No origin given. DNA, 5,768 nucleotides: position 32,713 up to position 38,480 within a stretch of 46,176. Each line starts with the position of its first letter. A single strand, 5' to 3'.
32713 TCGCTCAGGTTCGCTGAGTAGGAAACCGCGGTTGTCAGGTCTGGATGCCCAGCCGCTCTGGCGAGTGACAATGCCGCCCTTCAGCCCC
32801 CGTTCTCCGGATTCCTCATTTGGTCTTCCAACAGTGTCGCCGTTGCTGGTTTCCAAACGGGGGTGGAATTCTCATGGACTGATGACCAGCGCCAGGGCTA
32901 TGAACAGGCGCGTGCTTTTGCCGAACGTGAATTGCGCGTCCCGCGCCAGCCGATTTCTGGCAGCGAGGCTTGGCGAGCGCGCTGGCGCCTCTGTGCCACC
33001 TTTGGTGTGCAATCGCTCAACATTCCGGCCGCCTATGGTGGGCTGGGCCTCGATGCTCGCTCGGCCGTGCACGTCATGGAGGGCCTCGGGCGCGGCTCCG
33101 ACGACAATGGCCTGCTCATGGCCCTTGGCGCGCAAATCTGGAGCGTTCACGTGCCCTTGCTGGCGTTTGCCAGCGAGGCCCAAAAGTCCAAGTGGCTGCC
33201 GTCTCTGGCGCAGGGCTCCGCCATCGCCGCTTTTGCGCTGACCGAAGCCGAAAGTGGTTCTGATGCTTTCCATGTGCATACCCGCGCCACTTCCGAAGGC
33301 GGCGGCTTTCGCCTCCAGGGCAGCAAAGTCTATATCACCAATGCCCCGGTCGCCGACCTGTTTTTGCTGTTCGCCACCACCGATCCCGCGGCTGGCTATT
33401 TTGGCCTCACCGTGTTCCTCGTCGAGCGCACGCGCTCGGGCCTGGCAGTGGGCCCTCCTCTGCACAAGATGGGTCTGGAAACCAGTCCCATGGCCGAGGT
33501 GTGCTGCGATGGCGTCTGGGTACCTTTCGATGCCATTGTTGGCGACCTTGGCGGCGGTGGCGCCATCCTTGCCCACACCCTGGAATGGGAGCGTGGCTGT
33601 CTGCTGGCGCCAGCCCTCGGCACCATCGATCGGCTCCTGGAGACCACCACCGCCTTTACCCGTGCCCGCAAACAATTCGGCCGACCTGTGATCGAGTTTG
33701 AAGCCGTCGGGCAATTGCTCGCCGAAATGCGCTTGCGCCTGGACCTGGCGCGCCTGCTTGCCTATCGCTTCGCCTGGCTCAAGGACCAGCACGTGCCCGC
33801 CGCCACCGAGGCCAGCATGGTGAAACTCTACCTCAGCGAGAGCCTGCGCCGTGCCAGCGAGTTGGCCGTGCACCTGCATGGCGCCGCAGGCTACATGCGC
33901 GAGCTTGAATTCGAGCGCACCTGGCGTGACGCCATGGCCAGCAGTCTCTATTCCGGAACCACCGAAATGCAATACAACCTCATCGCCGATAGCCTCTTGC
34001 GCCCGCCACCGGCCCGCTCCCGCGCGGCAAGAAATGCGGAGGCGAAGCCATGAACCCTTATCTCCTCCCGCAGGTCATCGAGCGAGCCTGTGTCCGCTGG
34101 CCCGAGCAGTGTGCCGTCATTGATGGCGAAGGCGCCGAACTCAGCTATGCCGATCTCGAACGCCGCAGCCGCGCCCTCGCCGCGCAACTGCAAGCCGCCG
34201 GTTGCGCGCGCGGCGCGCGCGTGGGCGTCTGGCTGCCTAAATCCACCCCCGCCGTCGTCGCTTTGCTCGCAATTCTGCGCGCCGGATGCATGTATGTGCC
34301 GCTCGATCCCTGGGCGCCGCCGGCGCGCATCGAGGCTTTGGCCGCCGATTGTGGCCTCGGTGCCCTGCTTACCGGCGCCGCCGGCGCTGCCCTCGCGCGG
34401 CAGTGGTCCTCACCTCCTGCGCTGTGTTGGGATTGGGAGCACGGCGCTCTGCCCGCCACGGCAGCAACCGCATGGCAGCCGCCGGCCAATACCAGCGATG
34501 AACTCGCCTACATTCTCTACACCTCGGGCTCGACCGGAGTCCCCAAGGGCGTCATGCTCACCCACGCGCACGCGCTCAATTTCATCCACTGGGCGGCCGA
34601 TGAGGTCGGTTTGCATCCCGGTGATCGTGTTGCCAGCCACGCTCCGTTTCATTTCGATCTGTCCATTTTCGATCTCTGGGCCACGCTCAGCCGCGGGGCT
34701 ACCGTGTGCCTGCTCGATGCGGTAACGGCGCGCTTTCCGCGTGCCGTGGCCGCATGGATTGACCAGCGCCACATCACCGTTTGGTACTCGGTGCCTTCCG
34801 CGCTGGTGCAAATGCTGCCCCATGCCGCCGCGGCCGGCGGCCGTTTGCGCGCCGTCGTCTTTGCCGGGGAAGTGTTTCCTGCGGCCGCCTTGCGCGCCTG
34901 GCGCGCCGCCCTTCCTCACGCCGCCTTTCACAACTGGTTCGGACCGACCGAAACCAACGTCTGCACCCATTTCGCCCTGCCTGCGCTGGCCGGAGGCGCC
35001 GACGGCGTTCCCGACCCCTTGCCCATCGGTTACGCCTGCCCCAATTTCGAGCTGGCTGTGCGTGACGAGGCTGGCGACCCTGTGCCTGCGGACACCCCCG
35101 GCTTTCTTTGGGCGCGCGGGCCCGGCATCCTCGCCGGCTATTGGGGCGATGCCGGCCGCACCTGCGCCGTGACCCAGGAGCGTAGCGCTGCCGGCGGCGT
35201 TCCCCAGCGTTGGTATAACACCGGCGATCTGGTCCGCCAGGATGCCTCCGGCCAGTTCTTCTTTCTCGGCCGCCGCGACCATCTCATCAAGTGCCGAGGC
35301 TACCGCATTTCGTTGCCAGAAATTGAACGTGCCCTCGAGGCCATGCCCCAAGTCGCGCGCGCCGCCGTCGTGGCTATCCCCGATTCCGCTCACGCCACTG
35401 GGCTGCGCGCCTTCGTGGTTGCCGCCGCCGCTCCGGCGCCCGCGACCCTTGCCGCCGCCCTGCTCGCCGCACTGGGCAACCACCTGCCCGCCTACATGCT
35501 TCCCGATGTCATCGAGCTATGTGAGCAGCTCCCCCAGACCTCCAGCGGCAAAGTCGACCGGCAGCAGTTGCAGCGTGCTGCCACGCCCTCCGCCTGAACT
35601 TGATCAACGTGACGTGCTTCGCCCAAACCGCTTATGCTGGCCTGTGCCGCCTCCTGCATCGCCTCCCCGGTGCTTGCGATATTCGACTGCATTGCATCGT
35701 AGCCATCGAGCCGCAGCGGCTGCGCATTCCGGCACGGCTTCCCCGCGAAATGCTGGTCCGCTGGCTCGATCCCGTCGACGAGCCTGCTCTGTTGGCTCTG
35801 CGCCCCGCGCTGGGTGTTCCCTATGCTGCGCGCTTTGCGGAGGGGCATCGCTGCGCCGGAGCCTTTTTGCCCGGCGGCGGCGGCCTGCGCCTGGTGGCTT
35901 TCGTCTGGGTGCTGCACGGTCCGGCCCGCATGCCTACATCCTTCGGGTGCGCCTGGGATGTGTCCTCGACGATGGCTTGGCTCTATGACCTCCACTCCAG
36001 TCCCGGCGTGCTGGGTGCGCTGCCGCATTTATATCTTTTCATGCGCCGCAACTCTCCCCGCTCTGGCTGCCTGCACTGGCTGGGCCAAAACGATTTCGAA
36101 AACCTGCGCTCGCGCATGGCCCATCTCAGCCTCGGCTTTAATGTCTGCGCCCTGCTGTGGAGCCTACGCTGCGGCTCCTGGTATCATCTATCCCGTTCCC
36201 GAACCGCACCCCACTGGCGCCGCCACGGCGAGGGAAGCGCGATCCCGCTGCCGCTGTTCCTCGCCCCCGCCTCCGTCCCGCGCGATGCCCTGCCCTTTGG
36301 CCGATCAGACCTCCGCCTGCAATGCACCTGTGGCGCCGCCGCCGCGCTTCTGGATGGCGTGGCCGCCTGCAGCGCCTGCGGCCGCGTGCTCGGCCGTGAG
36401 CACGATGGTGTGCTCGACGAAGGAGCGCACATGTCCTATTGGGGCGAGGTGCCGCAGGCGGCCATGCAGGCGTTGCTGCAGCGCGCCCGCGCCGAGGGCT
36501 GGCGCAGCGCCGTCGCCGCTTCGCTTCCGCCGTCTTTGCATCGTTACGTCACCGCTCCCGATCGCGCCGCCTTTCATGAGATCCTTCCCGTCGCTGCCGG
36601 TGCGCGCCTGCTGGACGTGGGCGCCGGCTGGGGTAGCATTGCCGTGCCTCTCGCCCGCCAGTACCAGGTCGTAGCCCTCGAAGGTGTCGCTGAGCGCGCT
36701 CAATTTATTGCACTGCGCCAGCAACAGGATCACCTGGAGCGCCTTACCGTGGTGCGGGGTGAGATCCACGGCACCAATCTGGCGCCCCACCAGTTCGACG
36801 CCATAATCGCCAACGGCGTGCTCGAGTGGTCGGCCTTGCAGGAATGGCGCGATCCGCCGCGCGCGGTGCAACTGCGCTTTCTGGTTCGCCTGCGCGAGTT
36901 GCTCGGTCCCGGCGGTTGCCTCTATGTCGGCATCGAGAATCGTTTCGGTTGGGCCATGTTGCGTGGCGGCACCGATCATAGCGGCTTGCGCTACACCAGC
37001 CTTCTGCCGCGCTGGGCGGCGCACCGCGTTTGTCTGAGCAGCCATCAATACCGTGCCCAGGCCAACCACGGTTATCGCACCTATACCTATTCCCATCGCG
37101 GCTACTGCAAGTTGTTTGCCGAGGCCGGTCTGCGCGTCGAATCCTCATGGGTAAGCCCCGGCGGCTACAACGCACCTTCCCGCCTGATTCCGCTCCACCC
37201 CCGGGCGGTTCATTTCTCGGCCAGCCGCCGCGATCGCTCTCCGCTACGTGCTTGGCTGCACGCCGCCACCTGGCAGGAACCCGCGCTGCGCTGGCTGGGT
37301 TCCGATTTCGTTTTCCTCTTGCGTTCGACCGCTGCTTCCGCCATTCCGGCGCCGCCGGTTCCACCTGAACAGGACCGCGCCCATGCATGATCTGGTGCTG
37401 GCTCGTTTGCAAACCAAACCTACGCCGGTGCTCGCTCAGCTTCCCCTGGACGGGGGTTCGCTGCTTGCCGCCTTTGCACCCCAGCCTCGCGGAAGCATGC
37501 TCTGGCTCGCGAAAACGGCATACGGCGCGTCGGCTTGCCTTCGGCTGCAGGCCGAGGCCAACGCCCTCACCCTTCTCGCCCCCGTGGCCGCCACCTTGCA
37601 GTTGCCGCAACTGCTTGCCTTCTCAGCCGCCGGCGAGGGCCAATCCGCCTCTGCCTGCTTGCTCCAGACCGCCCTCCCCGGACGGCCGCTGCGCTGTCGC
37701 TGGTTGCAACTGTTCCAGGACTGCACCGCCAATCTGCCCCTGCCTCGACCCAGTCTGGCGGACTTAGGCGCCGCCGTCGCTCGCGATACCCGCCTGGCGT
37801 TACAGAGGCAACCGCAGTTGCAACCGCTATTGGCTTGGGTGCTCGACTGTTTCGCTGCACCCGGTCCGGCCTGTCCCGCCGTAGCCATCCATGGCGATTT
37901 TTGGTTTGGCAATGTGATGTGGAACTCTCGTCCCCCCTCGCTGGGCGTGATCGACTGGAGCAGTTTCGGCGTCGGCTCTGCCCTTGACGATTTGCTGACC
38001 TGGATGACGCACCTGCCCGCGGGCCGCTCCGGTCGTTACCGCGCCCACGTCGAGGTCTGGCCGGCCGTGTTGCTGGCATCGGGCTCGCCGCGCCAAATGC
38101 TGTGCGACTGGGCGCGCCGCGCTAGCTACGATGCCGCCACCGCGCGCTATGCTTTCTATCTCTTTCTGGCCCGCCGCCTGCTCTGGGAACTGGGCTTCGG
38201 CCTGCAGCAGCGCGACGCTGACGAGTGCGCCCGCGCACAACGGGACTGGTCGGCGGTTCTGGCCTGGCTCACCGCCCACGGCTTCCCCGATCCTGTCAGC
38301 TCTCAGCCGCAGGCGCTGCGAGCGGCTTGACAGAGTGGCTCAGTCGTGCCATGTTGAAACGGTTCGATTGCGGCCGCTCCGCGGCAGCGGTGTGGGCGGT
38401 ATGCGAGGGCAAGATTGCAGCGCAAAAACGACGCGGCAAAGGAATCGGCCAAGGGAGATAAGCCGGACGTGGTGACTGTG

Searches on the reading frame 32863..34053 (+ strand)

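Call 18: search_protein_families(library=pfam, proteins=[window:32863-34053:+], max_evalue=0.00001)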
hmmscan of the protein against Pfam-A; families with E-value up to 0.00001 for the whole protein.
window:32863-34053:+ (396 aa): 4 families
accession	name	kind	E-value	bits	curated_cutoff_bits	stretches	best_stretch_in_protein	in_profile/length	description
PF00441.29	Acyl-CoA_dh_1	-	3.1e-40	138.2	22.4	1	231-379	2-150/150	Acyl-CoA dehydrogenase, C-terminal domain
PF02770.24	Acyl-CoA_dh_M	-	2.6e-19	69.6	33.3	1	123-218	1-97/97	Acyl-CoA dehydrogenase, middle domain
PF02771.21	Acyl-CoA_dh_N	-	5.8e-18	65.8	22.9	1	6-118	1-112/113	Acyl-CoA dehydrogenase, N-terminal domain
PF08028.16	Acyl-CoA_dh_2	-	2.9e-13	50.7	22.7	1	249-366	5-132/134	Acyl-CoA dehydrogenase, C-terminal domain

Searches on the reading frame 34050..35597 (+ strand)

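Call 18: search_protein_families(library=pfam, proteins=[window:34050-35597:+], max_evalue=0.00001)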
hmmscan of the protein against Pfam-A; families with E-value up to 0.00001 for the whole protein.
window:34050-35597:+ (515 aa): 2 families
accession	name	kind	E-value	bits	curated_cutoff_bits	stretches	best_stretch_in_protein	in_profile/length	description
PF00501.34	AMP-binding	-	8.1e-83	278.8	29.9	1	11-365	2-384/384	AMP-binding enzyme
PF13193.12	AMP-binding_C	-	2.1e-14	54.6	24.5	1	424-501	1-76/76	AMP-binding enzyme C-terminal domain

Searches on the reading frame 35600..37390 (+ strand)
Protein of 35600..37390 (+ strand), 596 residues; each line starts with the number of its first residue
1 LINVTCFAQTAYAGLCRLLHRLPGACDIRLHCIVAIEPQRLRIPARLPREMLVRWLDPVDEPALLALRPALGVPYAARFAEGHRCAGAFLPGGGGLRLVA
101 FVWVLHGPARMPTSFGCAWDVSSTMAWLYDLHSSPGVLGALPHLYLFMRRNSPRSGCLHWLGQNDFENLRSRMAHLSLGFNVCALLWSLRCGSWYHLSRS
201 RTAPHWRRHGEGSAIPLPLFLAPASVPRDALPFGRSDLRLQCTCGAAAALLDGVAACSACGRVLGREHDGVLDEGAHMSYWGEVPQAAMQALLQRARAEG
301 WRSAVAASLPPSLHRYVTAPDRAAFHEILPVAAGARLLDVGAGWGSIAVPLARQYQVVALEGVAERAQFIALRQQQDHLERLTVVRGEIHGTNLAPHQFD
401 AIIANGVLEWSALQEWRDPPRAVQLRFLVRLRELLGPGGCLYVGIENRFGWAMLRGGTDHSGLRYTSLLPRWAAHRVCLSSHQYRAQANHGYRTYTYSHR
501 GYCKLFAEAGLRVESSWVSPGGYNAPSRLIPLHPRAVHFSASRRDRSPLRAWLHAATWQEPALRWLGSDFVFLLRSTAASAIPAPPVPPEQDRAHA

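Call 18: search_protein_families(library=pfam, proteins=[window:35600-37390:+], max_evalue=0.00001)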
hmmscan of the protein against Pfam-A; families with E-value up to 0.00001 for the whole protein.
window:35600-37390:+ (596 aa): 4 families
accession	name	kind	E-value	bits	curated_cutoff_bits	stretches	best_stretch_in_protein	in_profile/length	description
PF08242.18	Methyltransf_12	-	2.1e-08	35.2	30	1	338-441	1-98/98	Methyltransferase domain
PF08241.18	Methyltransf_11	-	3.1e-08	34.6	21.2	1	338-441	1-93/95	Methyltransferase domain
PF13649.12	Methyltransf_25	-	2.2e-07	31.9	27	1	338-416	2-82/97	Methyltransferase domain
PF13489.12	Methyltransf_23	-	2.4e-07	31.1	27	1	326-515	14-163/164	Methyltransferase domain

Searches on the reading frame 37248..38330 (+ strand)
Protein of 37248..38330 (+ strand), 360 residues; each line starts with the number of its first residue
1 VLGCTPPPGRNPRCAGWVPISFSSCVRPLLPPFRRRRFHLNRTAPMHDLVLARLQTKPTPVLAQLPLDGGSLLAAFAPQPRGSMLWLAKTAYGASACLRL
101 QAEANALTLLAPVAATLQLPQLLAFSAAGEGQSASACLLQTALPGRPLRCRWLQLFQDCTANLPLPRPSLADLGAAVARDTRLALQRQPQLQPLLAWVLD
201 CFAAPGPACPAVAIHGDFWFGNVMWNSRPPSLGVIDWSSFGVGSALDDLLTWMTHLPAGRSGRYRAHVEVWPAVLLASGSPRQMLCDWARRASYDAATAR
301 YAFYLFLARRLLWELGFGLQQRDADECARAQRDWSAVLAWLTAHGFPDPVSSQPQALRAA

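Call 18: search_protein_families(library=pfam, proteins=[window:37248-38330:+], max_evalue=0.00001)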
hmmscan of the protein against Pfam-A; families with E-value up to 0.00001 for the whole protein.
window:37248-38330:+ (360 aa): 1 family
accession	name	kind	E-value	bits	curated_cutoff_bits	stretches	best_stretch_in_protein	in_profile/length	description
PF01636.29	APH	-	5.8e-14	52.9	23.2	1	99-267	36-224/239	Phosphotransferase enzyme family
